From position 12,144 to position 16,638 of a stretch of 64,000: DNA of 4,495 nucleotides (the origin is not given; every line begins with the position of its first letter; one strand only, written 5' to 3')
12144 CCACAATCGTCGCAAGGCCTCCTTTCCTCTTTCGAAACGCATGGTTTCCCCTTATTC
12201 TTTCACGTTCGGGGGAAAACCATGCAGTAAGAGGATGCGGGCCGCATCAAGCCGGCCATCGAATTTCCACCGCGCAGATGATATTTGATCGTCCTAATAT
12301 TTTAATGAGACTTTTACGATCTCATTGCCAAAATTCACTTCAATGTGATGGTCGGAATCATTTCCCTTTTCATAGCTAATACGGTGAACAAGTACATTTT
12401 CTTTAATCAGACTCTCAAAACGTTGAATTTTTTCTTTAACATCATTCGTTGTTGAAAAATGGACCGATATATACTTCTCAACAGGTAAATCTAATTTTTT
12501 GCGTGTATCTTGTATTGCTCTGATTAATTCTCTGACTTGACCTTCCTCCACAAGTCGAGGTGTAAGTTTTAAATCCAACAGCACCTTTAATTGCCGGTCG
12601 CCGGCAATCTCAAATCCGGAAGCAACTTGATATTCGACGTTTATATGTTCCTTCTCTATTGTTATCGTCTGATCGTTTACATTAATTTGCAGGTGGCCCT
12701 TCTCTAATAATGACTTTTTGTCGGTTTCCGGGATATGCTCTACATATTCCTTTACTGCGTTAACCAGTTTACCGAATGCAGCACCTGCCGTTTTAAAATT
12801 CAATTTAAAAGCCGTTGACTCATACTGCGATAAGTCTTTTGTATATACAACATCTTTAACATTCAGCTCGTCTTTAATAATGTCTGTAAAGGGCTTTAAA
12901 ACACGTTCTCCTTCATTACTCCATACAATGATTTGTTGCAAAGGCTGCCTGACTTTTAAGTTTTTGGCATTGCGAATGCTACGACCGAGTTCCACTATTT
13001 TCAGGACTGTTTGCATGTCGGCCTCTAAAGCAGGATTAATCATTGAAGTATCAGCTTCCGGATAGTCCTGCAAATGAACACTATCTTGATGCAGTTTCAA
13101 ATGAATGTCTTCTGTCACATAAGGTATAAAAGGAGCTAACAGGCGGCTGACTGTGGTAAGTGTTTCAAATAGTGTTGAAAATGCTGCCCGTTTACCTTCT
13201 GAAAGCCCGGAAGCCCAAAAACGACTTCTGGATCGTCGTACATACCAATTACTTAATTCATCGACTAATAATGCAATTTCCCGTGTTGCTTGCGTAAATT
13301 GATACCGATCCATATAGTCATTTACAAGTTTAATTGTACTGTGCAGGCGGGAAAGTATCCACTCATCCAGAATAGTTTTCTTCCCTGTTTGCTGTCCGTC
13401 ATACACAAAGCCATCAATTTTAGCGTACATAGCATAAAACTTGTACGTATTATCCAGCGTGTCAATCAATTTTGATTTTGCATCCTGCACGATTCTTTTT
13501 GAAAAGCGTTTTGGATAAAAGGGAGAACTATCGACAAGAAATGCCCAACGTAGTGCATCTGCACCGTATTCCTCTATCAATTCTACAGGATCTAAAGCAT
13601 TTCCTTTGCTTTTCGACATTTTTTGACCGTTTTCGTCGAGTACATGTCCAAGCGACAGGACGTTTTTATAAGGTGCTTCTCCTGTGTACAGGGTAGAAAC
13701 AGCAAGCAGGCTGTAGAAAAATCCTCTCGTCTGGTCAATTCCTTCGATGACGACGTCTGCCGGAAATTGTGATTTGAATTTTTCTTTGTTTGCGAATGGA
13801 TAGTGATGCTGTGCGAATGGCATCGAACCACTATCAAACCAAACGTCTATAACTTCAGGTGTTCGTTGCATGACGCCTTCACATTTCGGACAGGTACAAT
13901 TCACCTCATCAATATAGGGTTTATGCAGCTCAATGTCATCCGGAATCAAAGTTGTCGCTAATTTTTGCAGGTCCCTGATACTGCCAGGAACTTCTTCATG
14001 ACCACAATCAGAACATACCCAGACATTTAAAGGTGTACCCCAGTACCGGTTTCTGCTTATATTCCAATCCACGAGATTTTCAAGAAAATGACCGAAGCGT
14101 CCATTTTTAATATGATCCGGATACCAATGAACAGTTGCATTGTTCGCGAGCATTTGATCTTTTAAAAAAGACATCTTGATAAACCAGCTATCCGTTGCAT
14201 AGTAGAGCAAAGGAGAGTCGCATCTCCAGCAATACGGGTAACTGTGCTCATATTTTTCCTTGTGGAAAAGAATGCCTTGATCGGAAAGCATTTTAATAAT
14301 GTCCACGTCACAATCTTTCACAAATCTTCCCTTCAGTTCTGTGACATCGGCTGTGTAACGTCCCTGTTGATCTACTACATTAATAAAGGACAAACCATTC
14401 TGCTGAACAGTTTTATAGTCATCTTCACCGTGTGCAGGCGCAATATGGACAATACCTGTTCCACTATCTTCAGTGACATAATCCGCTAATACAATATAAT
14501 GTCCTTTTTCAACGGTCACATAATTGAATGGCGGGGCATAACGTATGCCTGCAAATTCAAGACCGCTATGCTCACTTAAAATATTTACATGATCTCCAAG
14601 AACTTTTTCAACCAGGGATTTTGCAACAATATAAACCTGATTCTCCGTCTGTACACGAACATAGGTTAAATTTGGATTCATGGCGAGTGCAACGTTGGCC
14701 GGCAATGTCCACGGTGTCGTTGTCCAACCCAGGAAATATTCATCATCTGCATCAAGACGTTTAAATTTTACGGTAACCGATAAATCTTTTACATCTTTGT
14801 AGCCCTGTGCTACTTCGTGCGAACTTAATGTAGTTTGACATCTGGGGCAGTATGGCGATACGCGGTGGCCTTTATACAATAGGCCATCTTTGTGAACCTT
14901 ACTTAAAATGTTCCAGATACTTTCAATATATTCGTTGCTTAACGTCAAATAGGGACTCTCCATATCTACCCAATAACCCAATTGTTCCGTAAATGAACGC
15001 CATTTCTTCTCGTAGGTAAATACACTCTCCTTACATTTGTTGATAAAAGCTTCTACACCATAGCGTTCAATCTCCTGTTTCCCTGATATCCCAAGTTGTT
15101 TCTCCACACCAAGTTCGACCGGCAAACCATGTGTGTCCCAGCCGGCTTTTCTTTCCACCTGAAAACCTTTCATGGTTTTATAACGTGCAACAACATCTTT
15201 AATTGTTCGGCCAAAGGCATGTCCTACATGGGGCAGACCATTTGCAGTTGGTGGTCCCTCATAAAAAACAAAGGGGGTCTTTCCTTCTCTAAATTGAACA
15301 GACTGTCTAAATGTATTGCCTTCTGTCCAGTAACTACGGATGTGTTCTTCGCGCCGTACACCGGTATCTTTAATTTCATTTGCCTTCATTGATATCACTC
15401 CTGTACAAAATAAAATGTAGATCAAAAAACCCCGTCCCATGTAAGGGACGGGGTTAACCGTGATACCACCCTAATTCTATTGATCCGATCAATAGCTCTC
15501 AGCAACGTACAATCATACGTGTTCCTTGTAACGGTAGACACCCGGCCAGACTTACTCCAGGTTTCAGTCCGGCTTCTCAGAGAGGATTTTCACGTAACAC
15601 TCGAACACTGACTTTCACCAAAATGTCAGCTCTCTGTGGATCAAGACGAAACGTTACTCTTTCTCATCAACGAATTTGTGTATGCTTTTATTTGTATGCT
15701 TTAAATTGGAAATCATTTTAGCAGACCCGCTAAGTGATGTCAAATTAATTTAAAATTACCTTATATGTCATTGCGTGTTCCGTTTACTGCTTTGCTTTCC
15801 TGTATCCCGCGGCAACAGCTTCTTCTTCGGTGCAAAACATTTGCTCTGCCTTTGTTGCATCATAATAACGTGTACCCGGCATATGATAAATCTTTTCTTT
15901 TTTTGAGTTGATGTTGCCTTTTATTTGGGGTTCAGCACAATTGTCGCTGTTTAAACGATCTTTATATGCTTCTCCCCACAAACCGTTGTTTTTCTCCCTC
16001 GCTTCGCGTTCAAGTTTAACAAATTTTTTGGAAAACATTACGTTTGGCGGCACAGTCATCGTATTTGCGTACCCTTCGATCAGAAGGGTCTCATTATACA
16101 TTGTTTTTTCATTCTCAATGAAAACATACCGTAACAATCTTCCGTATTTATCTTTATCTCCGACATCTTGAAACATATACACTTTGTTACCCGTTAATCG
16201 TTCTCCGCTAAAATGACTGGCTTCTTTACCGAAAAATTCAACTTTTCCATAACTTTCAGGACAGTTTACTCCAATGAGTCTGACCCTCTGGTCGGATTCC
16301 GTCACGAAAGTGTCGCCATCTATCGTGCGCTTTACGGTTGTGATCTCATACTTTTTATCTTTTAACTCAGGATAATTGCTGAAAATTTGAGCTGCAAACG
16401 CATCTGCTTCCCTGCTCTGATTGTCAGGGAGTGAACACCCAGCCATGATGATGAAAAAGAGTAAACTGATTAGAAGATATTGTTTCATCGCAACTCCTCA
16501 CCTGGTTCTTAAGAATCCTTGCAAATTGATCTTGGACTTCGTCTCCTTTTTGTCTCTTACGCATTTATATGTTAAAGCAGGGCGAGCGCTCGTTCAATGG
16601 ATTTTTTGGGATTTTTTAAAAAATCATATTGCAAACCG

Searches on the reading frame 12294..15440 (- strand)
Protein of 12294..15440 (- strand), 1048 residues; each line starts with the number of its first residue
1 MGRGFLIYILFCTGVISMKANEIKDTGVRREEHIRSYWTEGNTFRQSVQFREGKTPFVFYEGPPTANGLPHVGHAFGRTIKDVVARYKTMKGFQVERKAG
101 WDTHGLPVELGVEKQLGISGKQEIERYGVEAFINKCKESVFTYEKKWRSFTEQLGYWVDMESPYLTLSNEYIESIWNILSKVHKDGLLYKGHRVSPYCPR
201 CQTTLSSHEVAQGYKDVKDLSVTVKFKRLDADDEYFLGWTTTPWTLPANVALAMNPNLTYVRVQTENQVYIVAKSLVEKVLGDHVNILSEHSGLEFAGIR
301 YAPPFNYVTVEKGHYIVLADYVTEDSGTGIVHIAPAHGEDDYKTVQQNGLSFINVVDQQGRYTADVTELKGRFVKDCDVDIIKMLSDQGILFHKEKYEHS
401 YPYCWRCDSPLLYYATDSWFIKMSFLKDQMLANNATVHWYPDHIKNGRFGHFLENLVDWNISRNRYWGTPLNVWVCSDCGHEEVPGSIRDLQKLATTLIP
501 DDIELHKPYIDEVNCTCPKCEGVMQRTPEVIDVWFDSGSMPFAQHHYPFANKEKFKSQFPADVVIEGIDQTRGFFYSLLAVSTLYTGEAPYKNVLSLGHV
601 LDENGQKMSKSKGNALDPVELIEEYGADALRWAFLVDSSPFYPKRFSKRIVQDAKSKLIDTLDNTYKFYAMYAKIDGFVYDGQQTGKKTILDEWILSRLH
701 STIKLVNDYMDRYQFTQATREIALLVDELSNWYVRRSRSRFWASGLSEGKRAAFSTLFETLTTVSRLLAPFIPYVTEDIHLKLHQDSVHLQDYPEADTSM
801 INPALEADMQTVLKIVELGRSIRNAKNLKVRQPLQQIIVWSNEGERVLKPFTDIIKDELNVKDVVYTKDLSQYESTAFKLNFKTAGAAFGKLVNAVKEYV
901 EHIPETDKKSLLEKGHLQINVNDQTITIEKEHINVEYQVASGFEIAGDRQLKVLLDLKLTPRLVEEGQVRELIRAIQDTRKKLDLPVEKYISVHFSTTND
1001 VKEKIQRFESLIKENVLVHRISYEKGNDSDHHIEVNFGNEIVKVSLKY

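Call 54: search_protein_families(library=pfam, proteins=[window:12294-15440:-], max_evalue=0.00001)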
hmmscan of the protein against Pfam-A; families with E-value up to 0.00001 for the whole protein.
window:12294-15440:- (1048 aa): 5 families
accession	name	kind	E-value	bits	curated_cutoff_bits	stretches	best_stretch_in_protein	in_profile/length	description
PF00133.28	tRNA-synt_1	-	1.3e-132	442.9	22.7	1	36-637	4-404/414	tRNA synthetases class I (I, L, M and V)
PF19302.4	DUF5915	-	7.4e-41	140.3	27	1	853-1046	2-192/195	Domain of unknown function (DUF5915)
PF08264.19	Anticodon_1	-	2.1e-34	118.9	25.1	1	692-837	1-147/148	Anticodon-binding domain of tRNA ligase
PF09334.17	tRNA-synt_1g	-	2.2e-22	79.8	20.1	2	66-210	10-135/391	tRNA synthetases class I (M)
PF01406.26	tRNA-synt_1e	-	6.3e-06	26.2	27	0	579-636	226-282/301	tRNA synthetases class I (C) catalytic domain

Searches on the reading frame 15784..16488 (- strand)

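Call 54: search_protein_families(library=pfam, proteins=[window:15784-16488:-], max_evalue=0.00001)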
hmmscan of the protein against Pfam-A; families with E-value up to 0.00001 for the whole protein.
window:15784-16488:- (234 aa): 1 family
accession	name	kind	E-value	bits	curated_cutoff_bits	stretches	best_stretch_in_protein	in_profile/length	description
PF00565.23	SNase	-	8.1e-20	71.7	21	1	68-172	1-106/107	Staphylococcal nuclease homologue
